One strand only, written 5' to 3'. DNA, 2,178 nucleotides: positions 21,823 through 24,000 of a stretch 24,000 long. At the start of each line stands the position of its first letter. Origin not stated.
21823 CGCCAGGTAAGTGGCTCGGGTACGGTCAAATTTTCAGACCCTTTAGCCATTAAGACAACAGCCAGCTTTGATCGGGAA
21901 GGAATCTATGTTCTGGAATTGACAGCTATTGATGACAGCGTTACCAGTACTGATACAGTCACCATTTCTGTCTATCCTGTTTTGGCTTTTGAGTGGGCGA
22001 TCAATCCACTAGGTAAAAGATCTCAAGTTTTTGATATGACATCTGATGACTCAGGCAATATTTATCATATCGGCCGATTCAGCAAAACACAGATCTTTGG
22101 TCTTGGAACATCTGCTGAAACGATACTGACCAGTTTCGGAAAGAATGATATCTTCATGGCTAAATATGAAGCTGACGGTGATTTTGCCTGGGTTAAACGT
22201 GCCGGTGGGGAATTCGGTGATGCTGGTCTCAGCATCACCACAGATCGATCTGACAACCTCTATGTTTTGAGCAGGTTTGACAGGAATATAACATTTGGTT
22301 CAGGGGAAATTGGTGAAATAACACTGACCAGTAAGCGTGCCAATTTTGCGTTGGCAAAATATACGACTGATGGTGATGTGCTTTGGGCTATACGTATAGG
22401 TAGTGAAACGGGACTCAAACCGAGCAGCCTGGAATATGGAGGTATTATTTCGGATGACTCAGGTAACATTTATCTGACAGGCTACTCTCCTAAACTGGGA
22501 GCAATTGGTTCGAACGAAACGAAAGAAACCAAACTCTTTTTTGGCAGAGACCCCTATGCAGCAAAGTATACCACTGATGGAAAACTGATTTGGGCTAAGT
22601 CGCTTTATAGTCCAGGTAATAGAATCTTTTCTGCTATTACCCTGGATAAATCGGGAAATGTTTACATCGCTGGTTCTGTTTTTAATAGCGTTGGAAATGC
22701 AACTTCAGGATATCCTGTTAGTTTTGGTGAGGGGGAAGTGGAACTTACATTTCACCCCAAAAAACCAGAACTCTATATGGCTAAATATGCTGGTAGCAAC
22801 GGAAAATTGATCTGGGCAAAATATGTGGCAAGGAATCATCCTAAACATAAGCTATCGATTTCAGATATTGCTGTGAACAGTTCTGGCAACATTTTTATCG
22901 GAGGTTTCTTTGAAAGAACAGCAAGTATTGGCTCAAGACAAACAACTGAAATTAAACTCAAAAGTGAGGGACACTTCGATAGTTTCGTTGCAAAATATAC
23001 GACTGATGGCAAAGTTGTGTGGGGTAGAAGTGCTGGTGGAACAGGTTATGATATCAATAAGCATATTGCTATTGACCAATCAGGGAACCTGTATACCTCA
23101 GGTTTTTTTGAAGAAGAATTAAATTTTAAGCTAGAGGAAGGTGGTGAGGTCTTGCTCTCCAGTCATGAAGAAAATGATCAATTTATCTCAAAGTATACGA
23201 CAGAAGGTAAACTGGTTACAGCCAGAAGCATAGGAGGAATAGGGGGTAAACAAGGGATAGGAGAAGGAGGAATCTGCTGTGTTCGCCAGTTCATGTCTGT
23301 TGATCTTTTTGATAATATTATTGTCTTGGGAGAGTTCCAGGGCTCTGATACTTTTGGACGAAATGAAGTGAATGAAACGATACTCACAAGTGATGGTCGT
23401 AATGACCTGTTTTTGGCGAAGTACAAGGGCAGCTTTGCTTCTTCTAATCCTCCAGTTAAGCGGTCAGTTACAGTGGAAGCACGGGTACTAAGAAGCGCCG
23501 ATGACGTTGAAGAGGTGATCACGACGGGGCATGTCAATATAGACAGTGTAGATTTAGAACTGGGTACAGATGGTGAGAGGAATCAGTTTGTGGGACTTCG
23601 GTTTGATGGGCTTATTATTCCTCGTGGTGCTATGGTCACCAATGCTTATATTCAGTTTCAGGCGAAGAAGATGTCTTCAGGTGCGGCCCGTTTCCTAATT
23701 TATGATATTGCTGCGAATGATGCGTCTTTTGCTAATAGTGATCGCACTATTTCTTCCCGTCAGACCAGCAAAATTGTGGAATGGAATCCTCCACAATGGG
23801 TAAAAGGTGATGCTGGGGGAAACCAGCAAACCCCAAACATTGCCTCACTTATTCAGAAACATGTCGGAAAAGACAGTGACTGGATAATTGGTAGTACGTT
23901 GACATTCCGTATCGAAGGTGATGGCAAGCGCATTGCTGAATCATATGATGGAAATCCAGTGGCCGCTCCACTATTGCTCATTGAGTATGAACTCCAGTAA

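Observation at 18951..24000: Very large secreted mosaic protein (~1,680 aa if joined): two seven-bladed SBBP-type propellers alternating with three copies of an unassigned module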

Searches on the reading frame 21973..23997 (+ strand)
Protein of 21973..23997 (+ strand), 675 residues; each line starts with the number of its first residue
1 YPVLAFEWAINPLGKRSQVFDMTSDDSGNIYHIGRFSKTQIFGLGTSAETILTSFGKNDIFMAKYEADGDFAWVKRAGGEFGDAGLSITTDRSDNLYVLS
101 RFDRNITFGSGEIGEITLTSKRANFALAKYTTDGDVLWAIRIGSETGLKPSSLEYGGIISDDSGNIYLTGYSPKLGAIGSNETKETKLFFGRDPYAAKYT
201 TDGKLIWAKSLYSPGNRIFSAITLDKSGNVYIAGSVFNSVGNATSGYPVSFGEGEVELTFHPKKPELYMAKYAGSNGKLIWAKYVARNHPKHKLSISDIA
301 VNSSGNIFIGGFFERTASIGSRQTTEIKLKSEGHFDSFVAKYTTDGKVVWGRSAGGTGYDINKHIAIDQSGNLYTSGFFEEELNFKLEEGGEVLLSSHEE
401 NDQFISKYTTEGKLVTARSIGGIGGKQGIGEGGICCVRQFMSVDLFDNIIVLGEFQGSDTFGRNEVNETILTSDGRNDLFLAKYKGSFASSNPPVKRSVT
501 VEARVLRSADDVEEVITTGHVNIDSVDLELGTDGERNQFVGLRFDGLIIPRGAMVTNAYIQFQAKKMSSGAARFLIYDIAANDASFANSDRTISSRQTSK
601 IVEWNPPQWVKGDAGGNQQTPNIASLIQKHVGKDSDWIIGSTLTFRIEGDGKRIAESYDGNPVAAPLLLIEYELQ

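Call 56: find_related_loci(query=A5, collection=genome_contigs, flank=8000)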
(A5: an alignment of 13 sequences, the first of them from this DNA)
Query A5 (675 aa) in genome_contigs; peptide patterns used: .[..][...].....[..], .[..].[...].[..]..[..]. (x = any residue, [..] = any of these).
246 stretches matched a pattern; 159 encode a relative of the query (tblastn E <= 1e-3); the best 80 are kept; 75 distinct loci.
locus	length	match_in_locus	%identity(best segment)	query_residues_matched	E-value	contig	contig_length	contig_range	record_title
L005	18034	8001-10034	42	6-673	4e-133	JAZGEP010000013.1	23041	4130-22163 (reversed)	MAG: Methylococcales bacterium isolate SCS4bin.24 SCS4bin.24_13, whole genome shotgun sequence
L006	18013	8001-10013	41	6-673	3e-131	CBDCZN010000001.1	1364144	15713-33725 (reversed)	MAG: Methylococcales bacterium isolate 45c4cb77-fec9-4c48-be97-a6abe3c5673b genome assembly, contig: contig_1, whole gen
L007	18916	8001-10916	36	4-672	8e-102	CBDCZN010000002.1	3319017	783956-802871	MAG: Methylococcales bacterium isolate 45c4cb77-fec9-4c48-be97-a6abe3c5673b genome assembly, contig: contig_2, whole gen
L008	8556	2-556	45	492-673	2e-40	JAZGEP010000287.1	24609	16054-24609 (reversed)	MAG: Methylococcales bacterium isolate SCS4bin.24 SCS4bin.24_287, whole genome shotgun sequence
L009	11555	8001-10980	39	425-674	5e-40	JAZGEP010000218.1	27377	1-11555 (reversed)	MAG: Methylococcales bacterium isolate SCS4bin.24 SCS4bin.24_218, whole genome shotgun sequence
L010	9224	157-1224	49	499-673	9e-42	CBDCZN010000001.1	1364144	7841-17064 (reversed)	MAG: Methylococcales bacterium isolate 45c4cb77-fec9-4c48-be97-a6abe3c5673b genome assembly, contig: contig_1, whole gen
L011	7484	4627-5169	47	494-672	8e-39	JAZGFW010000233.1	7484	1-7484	MAG: Cocleimonas sp. isolate SCS4bin.56 SCS4bin.56_233, whole genome shotgun sequence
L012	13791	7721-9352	47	500-672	4e-38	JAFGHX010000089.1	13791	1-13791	MAG: Kiritimatiellae bacterium isolate Zod_Metabat.16 k87_2434780, whole genome shotgun sequence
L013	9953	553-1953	47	494-675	9e-38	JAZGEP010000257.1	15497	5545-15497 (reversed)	MAG: Methylococcales bacterium isolate SCS4bin.24 SCS4bin.24_257, whole genome shotgun sequence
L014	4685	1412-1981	45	486-673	2e-36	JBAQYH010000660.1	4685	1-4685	MAG: Methylobacter sp. isolate MFD12011_ilm_asm_bin36 k127_9289, whole genome shotgun sequence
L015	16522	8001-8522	44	501-672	9e-36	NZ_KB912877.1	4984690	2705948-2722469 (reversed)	Methylobacter marinus A45 MetmaDRAFT_scaffold1.1, whole genome shotgun sequence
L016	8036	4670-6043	45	494-672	9e-36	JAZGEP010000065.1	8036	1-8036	MAG: Methylococcales bacterium isolate SCS4bin.24 SCS4bin.24_65, whole genome shotgun sequence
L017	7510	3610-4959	42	457-672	2e-35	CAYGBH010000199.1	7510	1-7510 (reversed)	MAG TPA_asm: uncultured Pirellulales bacterium isolate ERP108616_co2_77 genome assembly, contig: NODE_19794_length_7510_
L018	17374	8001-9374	46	492-672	4e-35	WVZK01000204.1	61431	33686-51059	MAG: Candidatus Aminicenantes bacterium isolate CS4-C017 C_merged_R1_(paired)_contig_5397, whole genome shotgun sequence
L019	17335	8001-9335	44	498-675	3e-35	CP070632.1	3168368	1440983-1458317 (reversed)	MAG: Nitrospiraceae bacterium isolate bin97 chromosome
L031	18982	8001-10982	42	496-672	1e-33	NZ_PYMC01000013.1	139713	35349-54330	Photobacterium lipolyticum strain DSM 16190 CFSAN065514_13, whole genome shotgun sequence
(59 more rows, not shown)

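Call 59: predict_structure(alignment_id=A5)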
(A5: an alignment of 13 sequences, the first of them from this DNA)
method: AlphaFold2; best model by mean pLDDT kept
length: 675 residues; sequences in the alignment: 13
mean_pLDDT: 71.7   pTM: 0.67
mean pLDDT of the five models: 71.7, 71.0, 70.8, 69.7, 69.1
residues with pLDDT >= 90: 146; 70-90: 245; 50-70: 146; < 50: 138
segments of 3 or more residues with pLDDT < 50: 150-152, 424-435, 488-499, 506-539, 565-571, 578-604, 606-615, 634-643, 647-661
pLDDT, mean of each block of 10 residues (from residue 1): 73 77 90 90 77 88 90 89 89 92 87 83 86 92 62 72 91 65 67 82 88 68 91 74 60 69 78 91 85 87 94 90 85 87 94 86 90 90 71 71 87 86 47 53 87 81 71 76 68 38 49 34 40 48 54 69 51 50 32 31 47 52 67 45 48 45 59 63
secondary structure, 60 per line:
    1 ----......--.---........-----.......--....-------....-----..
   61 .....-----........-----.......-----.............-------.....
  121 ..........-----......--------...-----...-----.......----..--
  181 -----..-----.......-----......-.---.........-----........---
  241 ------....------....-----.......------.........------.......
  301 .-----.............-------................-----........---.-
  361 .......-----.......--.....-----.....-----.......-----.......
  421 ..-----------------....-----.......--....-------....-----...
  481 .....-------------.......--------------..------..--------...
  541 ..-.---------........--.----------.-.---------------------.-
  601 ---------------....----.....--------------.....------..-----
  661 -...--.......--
elements in order (helices of 4 or more, strands of 3 or more residues): E5-10 E17-24 E30-36 E39-42 E50-53 E59-65 E71-78 E84-90 E96-108 E116-130 E136-141 E158-160 E166-172 E193-199 E205-210 E216-224 E230-237 E247-250 E257-260 E266-272 E279-287 E294-301 E307-319 E327-342 E348-355 E361-367 E373-379 E382-386 E392-396 E402-408 E414-422 E440-443 E449-455 E458-461 E469-472 E478-485 E499-505 E538-542 E554-561 H624-628 E643-647 E667-673

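Call 61: fold_search(model_id=the predicted structure, library=pdb)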
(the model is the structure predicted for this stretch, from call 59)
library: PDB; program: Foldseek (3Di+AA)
matches with E <= 10: 723; with E <= 0.001: 80
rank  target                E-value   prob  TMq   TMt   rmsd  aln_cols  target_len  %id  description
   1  7fh6                  1.9e-16  1.00  0.48  0.49   5.6       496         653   20  Friedel-Crafts alkylation enzyme CylK (released 2022-02-16)
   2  7fh7                  2.0e-16  1.00  0.48  0.49   6.0       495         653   20  Friedel-Crafts alkylation enzyme CylK mutant Y37F (released 2022-02-16)
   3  7fh8                  5.4e-16  1.00  0.47  0.49   6.3       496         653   21  Friedel-Crafts alkylation enzyme CylK mutant H391A (released 2022-02-16)
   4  7roo                  7.5e-16  1.00  0.46  0.48   6.4       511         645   19  Crystal structure of Friedel-Crafts alkylating enzyme CylK from Cylindospermum licheniforme with bromide (released 2022-03-23)
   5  7ron                  9.0e-16  1.00  0.46  0.49   5.6       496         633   20  Crystal structure of the Friedel-Crafts alkylating enzyme CylK from Cylindospermum licheniforme (released 2022-03-23)
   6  1kv9                  1.5e-06  1.00  0.31  0.31  15.3       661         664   11  Structure at 1.9 A Resolution of a Quinohemoprotein Alcohol Dehydrogenase from Pseudomonas putida HK5 (released 2002-07-10)
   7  7esn_A                2.5e-06  1.00  0.31  0.44  10.7       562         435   11  Crystal structure of a L-rhamnose-alpha-1,4-D-glucuronate lyase from Fusarium oxysporum 12S, H105F Rha-GlcA complex (released 2021-08-04)
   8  7esl                  3.4e-06  1.00  0.34  0.51   8.2       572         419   11  Crystal structure of a L-rhamnose-alpha-1,4-D-glucuronate lyase from Fusarium oxysporum 12S, N247A N-glycan free form (released 2021-08-04)
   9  7esk_A                4.3e-06  1.00  0.35  0.52   8.3       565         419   11  Crystal structure of a L-rhamnose-alpha-1,4-D-glucuronate lyase from Fusarium oxysporum 12S, Ligand free form (released 2021-08-04)
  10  9l35_B                8.2e-06  1.00  0.25  0.50   9.8       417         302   10  Crystal structure of C45G9.5 protein from Caenorhabditis elegans (released 2025-12-17)
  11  9l35_A                1.6e-05  1.00  0.24  0.49  10.6       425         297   11  Crystal structure of C45G9.5 protein from Caenorhabditis elegans (released 2025-12-17)
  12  2ber                  1.7e-05  1.00  0.27  0.30  24.2       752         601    8  Y370G Active Site Mutant of the Sialidase from Micromonospora viridifaciens in complex with beta-Neu5Ac (sialic acid). (released 2005-04-04)
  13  6byp_A                1.8e-05  1.00  0.33  0.43  10.4       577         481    8  Structure of PL24 family Polysaccharide lyase-LOR107 (released 2018-02-07)
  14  4o02_A                2.3e-05  0.92  0.18  0.15  31.1       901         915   10  AlphaVBeta3 integrin in complex with monoclonal antibody FAB fragment. (released 2014-04-02)
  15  9flp_A                2.3e-05  0.15  0.05  0.04  80.5       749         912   10  CryoEM structure of the neck (1403-2314) in the grappling hook protein A (GhpA) in the bacterium Aureispira sp. CCB-QB (released 2024-10-16)
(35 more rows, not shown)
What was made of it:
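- The best PDB matches of propeller 2 are enzymes: CylK first, then L-rhamnose-alpha-1,4-D-glucuronate lyase and a PL24 lyase (call 61).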

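Call 81: search_protein_families(library=pfam, max_evalue=0.01, proteins=[L015:8943-10847:-, L015:5592-8534:+, L031:7860-12053:+])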
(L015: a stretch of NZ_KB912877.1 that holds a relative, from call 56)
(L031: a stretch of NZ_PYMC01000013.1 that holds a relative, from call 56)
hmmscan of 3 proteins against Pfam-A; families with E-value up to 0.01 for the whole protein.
L015:8943-10847:- (634 aa): 1 family
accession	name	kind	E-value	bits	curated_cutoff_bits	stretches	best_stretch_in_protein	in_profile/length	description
PF24517.2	CBM96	-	1.6e-38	132.6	26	1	483-632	3-163/164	Carbohydrate-binding module family 96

L015:5592-8534:+ (980 aa): 5 families
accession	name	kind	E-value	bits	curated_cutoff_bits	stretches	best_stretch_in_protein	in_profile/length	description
PF17957.7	Big_7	-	1.1e-21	77.7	24.1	1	703-771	1-70/70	Bacterial Ig domain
PF22352.2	K319L-like_PKD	-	2e-10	40.9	27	1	340-424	1-84/84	K319L-like, PKD domain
PF19077.6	Big_13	-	1.1e-06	29.5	27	1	725-792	36-102/102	Bacterial Ig-like domain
PF08450.18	SGL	-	0.00067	19.8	26.3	0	120-169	32-80/246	SMP-30/Gluconolactonase/LRE-like region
PF00801.26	PKD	-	0.006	17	23.5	1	344-420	9-76/80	PKD domain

L031:7860-12053:+ (1397 aa): 14 families
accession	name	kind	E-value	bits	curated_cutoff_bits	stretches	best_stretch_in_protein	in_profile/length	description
PF00801.26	PKD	-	9.2e-17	61.3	23.5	4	600-677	6-80/80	PKD domain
PF17957.7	Big_7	-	9.6e-17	61.8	24.1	5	227-294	1-70/70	Bacterial Ig domain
PF18911.6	PKD_4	-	1.4e-15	57.5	27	3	507-585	10-85/85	PKD domain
PF02494.22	HYR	-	3.1e-11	43.9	21.7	0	647-677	51-81/81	HYR domain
PF22352.2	K319L-like_PKD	-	7.6e-11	42.3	27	1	246-312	14-84/84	K319L-like, PKD domain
PF19077.6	Big_13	-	6.2e-08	33.5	27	0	277-312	61-100/102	Bacterial Ig-like domain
PF13750.12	Big_3_3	-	5.4e-07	29.9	27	0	551-603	7-60/157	Bacterial Ig-like domain (group 3)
PF09136.16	Glucodextran_B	-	8.9e-07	29.2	27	0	227-312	1-81/83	Glucodextranase, domain B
PF00149.33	Metallophos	-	4.2e-06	27.8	21.5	1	1163-1314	34-191/191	Calcineurin-like phosphoesterase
PF07495.19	Y_Y_Y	-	5e-06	26.8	26.6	0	266-311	21-61/65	Y_Y_Y domain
PF16403.11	Bact_surface_Ig-like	-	3e-05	24.4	27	0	641-677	37-71/71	Bacterial surface protein, Ig-like domain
PF14347.11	DUF4399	-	7.3e-05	23.5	28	0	741-771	57-90/91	Domain of unknown function (DUF4399)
PF17963.7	Big_9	-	0.0015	19.8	23.6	0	589-676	1-89/89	Bacterial Ig domain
PF14686.12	fn3_3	-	0.0034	17.6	24.4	0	277-313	34-70/75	Polysaccharide lyase family 4, domain II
